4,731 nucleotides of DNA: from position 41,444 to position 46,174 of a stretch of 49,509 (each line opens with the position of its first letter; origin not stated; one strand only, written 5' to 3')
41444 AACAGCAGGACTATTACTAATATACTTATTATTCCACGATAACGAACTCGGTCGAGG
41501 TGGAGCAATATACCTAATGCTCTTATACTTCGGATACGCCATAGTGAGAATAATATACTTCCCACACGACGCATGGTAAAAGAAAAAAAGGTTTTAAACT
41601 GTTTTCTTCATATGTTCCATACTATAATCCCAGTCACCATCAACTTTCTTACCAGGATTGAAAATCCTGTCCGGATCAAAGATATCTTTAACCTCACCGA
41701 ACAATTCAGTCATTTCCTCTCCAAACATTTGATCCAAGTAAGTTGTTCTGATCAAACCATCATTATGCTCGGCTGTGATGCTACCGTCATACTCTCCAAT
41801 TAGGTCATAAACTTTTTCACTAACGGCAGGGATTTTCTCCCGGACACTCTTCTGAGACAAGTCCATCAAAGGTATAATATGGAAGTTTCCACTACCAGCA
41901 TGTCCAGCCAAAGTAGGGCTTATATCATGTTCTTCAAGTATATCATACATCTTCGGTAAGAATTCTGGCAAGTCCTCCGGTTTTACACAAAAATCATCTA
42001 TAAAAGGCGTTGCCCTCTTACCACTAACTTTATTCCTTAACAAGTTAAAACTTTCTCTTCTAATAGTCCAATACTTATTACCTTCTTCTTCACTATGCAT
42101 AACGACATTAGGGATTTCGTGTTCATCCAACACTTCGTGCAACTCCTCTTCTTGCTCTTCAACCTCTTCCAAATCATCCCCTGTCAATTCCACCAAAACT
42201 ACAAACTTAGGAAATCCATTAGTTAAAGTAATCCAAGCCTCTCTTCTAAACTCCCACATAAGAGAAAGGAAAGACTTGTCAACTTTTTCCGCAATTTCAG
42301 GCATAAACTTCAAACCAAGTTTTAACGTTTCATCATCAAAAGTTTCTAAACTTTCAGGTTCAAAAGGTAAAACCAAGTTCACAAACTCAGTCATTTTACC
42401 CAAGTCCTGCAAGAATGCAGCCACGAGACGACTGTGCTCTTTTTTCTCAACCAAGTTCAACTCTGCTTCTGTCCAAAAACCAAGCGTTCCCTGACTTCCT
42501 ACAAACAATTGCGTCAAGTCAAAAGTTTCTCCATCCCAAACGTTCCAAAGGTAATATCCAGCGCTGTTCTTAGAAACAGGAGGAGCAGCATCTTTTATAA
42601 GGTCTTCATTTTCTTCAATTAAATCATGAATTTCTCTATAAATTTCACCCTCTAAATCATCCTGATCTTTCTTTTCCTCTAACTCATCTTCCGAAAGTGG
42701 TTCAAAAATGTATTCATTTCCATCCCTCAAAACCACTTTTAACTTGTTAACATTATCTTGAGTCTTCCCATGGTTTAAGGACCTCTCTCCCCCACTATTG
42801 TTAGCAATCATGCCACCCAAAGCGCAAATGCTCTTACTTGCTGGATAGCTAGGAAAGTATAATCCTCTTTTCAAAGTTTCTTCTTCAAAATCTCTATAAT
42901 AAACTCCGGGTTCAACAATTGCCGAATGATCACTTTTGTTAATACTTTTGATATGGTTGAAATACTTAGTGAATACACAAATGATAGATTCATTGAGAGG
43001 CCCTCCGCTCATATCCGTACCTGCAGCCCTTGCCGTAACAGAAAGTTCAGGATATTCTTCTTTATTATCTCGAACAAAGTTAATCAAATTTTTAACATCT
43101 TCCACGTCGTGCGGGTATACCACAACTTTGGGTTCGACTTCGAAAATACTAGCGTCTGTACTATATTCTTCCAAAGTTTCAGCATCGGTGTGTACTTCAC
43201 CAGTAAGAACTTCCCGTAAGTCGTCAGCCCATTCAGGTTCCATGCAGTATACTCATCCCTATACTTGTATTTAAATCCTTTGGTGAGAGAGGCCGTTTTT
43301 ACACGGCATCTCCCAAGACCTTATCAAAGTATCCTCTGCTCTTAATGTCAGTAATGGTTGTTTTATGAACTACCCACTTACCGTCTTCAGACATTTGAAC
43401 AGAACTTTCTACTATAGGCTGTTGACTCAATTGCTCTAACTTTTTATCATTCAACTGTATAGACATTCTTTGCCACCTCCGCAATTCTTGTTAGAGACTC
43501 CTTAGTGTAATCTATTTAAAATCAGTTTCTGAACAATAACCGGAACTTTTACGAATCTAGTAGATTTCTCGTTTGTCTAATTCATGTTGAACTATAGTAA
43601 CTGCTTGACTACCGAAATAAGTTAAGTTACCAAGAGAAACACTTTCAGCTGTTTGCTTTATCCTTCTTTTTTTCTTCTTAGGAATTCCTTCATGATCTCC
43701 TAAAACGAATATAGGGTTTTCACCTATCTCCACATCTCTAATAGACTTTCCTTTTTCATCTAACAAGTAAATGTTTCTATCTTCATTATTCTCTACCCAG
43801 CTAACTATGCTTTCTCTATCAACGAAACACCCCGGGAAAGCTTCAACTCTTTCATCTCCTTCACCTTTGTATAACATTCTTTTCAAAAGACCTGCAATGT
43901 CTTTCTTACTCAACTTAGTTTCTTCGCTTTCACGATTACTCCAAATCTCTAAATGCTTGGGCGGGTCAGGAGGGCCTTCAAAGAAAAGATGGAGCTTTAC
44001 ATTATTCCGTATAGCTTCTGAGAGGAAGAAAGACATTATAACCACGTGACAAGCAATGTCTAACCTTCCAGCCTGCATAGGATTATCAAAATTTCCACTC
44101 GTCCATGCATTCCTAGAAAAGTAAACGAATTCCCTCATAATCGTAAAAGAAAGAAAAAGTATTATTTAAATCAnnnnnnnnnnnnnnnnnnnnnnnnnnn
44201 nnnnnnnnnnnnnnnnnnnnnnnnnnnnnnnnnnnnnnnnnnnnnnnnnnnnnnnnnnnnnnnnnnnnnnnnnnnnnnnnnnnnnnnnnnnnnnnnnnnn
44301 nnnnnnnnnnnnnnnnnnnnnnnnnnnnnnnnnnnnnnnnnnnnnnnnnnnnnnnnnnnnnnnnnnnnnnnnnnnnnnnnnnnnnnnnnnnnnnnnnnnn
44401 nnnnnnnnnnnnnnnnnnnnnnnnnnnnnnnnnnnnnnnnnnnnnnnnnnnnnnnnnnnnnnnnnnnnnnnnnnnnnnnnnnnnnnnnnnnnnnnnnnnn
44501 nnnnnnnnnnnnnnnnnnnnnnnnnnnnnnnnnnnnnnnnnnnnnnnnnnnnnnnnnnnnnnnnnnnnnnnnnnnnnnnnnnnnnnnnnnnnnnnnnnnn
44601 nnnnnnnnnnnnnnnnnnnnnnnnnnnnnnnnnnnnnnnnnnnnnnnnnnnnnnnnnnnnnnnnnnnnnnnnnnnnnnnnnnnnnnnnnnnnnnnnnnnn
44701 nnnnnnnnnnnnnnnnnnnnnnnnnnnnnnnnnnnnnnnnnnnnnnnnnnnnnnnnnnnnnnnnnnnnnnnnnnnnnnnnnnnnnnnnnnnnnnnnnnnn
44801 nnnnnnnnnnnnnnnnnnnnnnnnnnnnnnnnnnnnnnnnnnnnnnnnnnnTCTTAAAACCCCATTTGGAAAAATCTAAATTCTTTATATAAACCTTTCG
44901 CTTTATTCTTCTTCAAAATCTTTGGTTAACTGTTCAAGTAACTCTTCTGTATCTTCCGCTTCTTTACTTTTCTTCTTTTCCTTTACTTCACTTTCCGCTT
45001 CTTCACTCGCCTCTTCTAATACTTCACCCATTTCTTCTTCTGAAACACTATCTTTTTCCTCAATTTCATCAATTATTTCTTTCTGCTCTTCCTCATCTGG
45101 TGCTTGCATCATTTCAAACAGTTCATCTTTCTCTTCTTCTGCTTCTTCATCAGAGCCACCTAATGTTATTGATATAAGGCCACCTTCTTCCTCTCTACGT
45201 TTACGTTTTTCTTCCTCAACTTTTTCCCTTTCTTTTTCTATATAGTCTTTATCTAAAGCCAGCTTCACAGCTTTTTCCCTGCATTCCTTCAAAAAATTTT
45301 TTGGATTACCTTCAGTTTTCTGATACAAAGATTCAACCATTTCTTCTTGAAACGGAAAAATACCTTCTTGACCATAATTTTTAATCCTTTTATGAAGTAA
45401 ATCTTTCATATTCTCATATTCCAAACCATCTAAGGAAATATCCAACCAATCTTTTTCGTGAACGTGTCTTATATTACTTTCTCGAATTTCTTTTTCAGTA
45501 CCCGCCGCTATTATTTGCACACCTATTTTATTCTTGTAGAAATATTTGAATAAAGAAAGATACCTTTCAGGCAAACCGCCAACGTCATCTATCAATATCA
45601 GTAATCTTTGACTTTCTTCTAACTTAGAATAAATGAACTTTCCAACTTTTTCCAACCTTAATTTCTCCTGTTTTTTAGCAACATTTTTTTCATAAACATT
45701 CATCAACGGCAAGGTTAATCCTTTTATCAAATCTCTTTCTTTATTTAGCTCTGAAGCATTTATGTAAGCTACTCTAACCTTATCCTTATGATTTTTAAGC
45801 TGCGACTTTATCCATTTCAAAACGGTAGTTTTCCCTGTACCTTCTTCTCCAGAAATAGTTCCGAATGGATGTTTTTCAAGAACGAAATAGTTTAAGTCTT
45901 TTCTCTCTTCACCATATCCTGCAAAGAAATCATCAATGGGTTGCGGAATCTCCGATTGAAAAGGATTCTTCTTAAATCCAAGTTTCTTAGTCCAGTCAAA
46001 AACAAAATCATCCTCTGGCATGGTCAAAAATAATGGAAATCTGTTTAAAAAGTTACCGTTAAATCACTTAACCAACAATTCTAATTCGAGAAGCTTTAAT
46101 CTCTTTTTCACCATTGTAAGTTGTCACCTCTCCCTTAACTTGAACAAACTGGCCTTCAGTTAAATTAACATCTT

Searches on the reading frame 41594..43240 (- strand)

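Call 19: search_protein_families(library=pfam, proteins=[window:41594-43240:-], max_evalue=0.001)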
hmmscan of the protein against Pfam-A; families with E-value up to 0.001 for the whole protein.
window:41594-43240:- (548 aa): 2 families
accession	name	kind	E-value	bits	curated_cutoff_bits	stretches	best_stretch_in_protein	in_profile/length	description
PF02913.24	FAD-oxidase_C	-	8.5e-47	160.4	21.2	1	267-531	2-247/248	FAD linked oxidases, C-terminal domain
PF01565.28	FAD_binding_4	-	2.9e-28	98.8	26.4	1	37-175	1-134/139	FAD binding domain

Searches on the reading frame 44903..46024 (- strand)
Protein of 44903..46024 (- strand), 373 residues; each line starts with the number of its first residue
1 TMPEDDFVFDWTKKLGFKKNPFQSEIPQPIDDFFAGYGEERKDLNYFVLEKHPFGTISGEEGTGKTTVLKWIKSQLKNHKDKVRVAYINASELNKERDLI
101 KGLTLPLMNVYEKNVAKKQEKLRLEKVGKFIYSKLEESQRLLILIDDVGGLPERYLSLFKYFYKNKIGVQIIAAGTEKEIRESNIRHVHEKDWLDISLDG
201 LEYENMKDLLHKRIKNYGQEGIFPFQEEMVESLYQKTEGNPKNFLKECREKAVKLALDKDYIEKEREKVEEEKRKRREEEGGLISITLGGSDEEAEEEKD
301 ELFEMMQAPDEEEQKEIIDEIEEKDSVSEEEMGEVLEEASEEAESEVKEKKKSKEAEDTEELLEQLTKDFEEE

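Call 19: search_protein_families(library=pfam, proteins=[window:44903-46024:-], max_evalue=0.001)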
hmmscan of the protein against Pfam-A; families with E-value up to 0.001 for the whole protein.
window:44903-46024:- (373 aa): 6 families
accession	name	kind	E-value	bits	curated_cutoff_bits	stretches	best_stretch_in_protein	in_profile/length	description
PF13401.12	AAA_22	-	5.9e-14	52.9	27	1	52-182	5-128/130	AAA domain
PF25199.1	nSTAND_NTPase5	-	2e-06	28.1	34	1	55-183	44-140/145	Novel STAND NTPase 5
PF00931.28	NB-ARC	-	1.2e-05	25.1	23.5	1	56-241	22-195/248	NB-ARC domain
PF05729.18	NACHT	-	1.4e-05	25.4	26.7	1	57-152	5-94/167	NACHT domain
PF13173.12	AAA_14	-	4.7e-05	23.8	27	1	56-204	6-126/129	AAA domain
PF13191.12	AAA_16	-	4.8e-05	24.3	32.6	1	53-165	25-158/167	AAA ATPase domain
